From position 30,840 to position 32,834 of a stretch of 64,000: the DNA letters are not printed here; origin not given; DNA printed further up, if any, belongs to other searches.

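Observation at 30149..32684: Type 1 IDI fused to GGPP synthase, directly downstream of isopentenyl phosphate kinase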

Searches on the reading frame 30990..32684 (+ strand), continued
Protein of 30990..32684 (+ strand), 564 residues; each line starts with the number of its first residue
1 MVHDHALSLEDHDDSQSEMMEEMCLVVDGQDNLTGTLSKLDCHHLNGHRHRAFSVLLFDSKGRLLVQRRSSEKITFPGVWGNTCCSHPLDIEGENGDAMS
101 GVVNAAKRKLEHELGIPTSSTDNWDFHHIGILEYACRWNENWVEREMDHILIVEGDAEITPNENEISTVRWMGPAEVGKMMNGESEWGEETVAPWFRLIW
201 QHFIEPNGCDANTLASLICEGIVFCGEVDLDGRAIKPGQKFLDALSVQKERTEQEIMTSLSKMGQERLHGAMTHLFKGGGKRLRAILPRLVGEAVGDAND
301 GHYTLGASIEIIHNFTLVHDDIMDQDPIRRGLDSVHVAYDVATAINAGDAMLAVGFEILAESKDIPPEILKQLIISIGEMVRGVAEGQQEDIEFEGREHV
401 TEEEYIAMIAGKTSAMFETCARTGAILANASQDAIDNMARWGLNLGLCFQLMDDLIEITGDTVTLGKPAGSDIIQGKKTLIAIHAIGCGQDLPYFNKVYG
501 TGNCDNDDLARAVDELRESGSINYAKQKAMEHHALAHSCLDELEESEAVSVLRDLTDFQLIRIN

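Call 38: list_cluster_members(proteins=[P0150, P0159, P0187, P0224, P0231, P0129, P0131, P0132, P0133, P0127])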
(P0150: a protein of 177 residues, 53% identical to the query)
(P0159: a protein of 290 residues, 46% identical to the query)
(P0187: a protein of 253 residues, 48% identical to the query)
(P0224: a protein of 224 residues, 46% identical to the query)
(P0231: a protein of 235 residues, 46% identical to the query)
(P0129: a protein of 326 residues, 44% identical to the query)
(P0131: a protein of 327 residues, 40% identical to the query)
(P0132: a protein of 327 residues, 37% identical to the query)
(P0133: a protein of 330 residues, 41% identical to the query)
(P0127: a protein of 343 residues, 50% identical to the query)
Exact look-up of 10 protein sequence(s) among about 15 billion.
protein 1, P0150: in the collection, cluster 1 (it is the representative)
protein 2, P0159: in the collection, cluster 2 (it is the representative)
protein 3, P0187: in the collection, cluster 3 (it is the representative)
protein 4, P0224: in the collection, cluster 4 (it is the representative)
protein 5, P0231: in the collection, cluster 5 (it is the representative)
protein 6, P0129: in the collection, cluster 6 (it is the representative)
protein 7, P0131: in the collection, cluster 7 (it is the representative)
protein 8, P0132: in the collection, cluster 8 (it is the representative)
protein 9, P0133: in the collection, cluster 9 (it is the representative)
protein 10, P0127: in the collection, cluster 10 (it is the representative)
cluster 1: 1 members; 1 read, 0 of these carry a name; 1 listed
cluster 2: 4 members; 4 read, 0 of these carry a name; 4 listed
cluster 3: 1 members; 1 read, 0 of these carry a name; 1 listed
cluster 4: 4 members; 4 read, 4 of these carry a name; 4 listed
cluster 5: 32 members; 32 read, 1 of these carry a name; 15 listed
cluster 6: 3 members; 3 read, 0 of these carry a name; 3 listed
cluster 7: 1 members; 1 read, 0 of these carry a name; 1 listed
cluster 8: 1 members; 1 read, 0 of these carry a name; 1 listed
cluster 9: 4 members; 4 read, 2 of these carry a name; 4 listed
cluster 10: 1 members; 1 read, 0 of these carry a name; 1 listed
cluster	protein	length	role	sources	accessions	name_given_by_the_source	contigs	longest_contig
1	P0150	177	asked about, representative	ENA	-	-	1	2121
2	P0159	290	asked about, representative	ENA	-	-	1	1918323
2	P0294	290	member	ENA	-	-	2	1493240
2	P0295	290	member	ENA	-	-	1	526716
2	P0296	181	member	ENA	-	-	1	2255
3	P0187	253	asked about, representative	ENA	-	-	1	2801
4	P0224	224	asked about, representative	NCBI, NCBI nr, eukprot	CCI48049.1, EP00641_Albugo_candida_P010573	unnamed protein product [Albugo candida] | CCI48049.1 unnamed protein product [Albugo candida]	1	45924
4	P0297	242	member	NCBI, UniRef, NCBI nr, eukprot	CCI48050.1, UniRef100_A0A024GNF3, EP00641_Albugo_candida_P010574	unnamed protein product [Albugo candida] | isopentenyl-diphosphate Delta-isomerase n=4 Tax=Albugo candida TaxID=65357 ... | CCI48050.1 unnamed protein product [Albugo candida]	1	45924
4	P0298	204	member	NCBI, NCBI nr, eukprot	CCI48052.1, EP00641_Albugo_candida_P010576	unnamed protein product [Albugo candida] | CCI48052.1 unnamed protein product [Albugo candida]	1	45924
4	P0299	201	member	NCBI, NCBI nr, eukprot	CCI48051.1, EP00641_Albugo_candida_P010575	unnamed protein product [Albugo candida] | CCI48051.1 unnamed protein product [Albugo candida]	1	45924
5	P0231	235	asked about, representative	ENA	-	-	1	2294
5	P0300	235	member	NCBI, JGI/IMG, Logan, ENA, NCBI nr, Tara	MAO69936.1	MAG: isopentenyl-diphosphate delta-isomerase [Euryarchaeota archaeon] | isopentenyl-diphosphate delta-isomerase [Euryarchaeota archaeon] | strand:- start:7044 stop:7751 length:708 start_codon:yes stop_codon:yes gene_type:complete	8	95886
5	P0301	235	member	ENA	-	-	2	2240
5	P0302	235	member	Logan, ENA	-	-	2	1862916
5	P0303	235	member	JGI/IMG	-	-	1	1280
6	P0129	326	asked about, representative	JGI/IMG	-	-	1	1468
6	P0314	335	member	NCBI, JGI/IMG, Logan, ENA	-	-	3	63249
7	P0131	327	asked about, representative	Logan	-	-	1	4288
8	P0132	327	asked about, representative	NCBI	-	-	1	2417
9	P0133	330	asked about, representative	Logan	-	-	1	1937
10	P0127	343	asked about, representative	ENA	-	-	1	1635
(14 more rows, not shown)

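Call 39: find_encoding_contigs(protein=P0268, max_places=3, flank=4000)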
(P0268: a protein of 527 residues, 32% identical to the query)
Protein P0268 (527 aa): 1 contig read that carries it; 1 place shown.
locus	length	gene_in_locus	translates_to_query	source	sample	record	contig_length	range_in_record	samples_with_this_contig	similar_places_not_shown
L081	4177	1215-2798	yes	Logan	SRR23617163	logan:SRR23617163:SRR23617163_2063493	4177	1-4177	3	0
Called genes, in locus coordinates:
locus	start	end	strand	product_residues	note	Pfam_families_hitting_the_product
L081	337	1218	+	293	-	PF01040:UbiA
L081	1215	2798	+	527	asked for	PF00293:NUDIX, PF00348:polyprenyl_synt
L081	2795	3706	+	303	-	PF02353:CMAS, PF05891:Methyltransf_PK (weak), PF01209:Ubie_methyltran (weak), PF13489:Methyltransf_23, PF13649:Methyltransf_25, PF13847:Methyltransf_31, PF08241:Methyltransf_11, PF08242:Methyltransf_12, +1 more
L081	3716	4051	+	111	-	PF00893:Multi_Drug_Res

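Call 40: find_encoding_contigs(protein=P0213, max_places=3, flank=4000)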
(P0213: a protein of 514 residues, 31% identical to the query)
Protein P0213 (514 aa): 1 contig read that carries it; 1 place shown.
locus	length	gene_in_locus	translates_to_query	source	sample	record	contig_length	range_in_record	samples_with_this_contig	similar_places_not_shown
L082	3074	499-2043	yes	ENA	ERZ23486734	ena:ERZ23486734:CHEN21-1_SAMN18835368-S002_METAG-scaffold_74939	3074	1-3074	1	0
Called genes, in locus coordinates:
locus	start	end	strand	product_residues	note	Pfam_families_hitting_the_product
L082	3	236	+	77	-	?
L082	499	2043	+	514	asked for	PF00293:NUDIX, PF00348:polyprenyl_synt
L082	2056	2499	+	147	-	PF01894:YjbQ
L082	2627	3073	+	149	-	?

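Call 41: find_encoding_contigs(protein=P0228, max_places=3, flank=4000)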
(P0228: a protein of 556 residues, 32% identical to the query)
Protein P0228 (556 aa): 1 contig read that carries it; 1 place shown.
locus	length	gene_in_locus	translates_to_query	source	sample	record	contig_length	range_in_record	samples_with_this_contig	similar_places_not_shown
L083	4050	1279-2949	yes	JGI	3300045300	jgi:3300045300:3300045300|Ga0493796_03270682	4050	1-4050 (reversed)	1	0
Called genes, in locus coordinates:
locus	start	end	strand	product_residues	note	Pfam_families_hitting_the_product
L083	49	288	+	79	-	-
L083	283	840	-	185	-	-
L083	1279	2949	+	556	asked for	PF00293:NUDIX, PF00348:polyprenyl_synt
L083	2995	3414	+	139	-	-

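Call 42: find_encoding_contigs(protein=P0124, max_places=3, flank=6000)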
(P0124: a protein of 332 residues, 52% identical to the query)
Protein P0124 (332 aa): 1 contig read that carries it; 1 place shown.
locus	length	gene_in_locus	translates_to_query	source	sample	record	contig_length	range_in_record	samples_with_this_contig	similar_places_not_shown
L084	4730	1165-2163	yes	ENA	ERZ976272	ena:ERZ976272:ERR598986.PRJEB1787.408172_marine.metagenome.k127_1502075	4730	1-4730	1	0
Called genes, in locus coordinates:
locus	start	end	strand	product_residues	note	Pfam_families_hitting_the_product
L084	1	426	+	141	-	?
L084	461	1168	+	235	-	PF00293:NUDIX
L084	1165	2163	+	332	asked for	PF00348:polyprenyl_synt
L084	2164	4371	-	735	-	PF00009:GTP_EFTU, PF22042:EF-G_D2, PF03144:GTP_EFTU_D2, PF14492:EFG_III, PF03764:EFG_IV, PF00679:EFG_C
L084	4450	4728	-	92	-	?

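Call 44: find_encoding_contigs(protein=P0126, max_places=2, flank=8000)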
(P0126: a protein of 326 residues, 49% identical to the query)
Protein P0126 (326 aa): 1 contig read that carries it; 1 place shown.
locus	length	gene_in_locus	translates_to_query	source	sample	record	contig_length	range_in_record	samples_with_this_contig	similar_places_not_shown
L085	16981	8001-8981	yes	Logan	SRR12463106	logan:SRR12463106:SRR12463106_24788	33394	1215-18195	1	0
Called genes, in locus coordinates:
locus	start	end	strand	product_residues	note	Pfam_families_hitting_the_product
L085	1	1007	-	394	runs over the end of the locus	-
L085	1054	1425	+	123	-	PF01206:TusA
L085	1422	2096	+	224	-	PF00925:GTP_cyclohydro2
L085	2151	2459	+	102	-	-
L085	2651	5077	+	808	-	PF07705:CARDB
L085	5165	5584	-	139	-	PF24460:DUF7575 (weak)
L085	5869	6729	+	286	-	PF00696:AA_kinase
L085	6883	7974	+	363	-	PF01070:FMN_dh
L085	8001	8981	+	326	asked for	PF00348:polyprenyl_synt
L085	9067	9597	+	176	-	-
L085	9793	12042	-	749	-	PF00009:GTP_EFTU, PF03144:GTP_EFTU_D2, PF22042:EF-G_D2, PF14492:EFG_III, PF03764:EFG_IV, PF00679:EFG_C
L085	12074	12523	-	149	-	-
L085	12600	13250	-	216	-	PF00177:Ribosomal_S7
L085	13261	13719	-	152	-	PF00164:Ribosom_S12_S23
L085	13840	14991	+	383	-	-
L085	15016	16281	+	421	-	PF01977:UbiD, PF20696:UbiD_C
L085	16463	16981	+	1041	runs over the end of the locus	PF00989:PAS, PF08448:PAS_4, PF13426:PAS_9, PF08447:PAS_3, PF00989:PAS, PF08448:PAS_4, PF00989:PAS, PF13426:PAS_9, +13 more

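Call 45: find_encoding_contigs(protein=P0314, max_places=2, flank=8000)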
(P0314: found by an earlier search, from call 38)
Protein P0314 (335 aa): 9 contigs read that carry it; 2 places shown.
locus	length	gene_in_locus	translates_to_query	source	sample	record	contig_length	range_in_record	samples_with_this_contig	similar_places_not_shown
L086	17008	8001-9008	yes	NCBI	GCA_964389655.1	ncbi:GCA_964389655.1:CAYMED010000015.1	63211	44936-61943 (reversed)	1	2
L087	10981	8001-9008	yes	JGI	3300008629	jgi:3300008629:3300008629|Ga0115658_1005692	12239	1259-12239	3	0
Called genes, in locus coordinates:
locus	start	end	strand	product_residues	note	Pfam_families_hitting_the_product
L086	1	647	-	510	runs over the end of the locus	PF00587:tRNA-synt_2b, PF03129:HGTP_anticodon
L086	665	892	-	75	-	PF26604:CBU_0592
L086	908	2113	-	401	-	PF02441:Flavoprotein, PF04127:DFP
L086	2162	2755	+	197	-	-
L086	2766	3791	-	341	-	PF06723:MreB_Mbl, PF25229:Salactin, PF00022:Actin (weak)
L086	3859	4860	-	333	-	-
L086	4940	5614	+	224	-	PF01885:PTS_2-RNA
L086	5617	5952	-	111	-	-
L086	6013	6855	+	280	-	PF00696:AA_kinase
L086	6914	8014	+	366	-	PF01070:FMN_dh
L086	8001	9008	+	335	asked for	PF00348:polyprenyl_synt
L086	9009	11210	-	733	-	PF00009:GTP_EFTU, PF22042:EF-G_D2, PF03144:GTP_EFTU_D2, PF14492:EFG_III, PF03764:EFG_IV, PF00679:EFG_C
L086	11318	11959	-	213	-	PF00177:Ribosomal_S7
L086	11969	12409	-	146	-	PF00164:Ribosom_S12_S23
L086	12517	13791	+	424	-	PF01977:UbiD, PF20696:UbiD_C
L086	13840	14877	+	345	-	-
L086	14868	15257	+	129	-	PF00293:NUDIX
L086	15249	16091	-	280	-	-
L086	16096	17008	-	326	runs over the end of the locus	PF01368:DHH, PF02272:DHHA1 (weak)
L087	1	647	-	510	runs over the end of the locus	PF00587:tRNA-synt_2b, PF03129:HGTP_anticodon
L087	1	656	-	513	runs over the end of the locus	PF00587:tRNA-synt_2b, PF03129:HGTP_anticodon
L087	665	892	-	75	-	PF26604:CBU_0592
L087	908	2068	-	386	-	PF02441:Flavoprotein, PF04127:DFP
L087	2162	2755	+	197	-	-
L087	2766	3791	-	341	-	PF06723:MreB_Mbl, PF25229:Salactin, PF00022:Actin (weak)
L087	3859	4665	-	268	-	-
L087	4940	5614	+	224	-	PF01885:PTS_2-RNA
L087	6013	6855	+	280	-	PF00696:AA_kinase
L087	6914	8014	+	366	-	PF01070:FMN_dh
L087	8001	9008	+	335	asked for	PF00348:polyprenyl_synt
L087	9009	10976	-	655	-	PF00009:GTP_EFTU, PF22042:EF-G_D2, PF03144:GTP_EFTU_D2, PF14492:EFG_III, PF03764:EFG_IV, PF00679:EFG_C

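Call 46: find_encoding_contigs(protein=P0285, max_places=2, flank=8000)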
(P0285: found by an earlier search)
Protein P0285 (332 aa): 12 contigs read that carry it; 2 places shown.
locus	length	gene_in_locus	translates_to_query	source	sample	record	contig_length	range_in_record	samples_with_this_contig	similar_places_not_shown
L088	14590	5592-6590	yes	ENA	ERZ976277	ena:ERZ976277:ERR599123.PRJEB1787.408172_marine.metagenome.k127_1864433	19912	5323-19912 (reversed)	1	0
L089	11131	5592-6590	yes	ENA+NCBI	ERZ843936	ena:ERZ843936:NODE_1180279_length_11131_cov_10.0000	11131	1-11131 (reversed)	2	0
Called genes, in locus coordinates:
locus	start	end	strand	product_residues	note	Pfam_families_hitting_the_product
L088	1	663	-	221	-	?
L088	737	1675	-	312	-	-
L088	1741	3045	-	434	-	PF00108:Thiolase_N, PF02803:Thiolase_C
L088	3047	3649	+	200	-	PF01885:PTS_2-RNA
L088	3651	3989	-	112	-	-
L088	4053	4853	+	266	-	PF00696:AA_kinase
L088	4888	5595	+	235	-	PF00293:NUDIX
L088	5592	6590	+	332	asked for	PF00348:polyprenyl_synt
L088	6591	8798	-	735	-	PF00009:GTP_EFTU, PF22042:EF-G_D2, PF03144:GTP_EFTU_D2, PF14492:EFG_III, PF03764:EFG_IV, PF00679:EFG_C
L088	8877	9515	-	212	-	PF00177:Ribosomal_S7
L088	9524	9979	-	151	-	PF00164:Ribosom_S12_S23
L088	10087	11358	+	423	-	PF01977:UbiD, PF20696:UbiD_C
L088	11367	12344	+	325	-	PF13428:TPR_14 (faint)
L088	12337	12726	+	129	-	PF00293:NUDIX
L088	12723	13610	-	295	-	-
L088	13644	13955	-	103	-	PF01920:Prefoldin_2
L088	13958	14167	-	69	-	-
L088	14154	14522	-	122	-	PF01780:Ribosomal_L37ae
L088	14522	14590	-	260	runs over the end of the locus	PF01138:RNase_PH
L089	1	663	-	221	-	?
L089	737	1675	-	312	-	-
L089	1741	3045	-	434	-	PF00108:Thiolase_N, PF02803:Thiolase_C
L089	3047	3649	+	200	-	PF01885:PTS_2-RNA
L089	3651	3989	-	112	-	-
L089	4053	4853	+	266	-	PF00696:AA_kinase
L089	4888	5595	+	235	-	PF00293:NUDIX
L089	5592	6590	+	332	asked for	PF00348:polyprenyl_synt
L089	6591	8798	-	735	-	PF00009:GTP_EFTU, PF22042:EF-G_D2, PF03144:GTP_EFTU_D2, PF14492:EFG_III, PF03764:EFG_IV, PF00679:EFG_C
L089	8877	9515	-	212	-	PF00177:Ribosomal_S7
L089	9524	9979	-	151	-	PF00164:Ribosom_S12_S23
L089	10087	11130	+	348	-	?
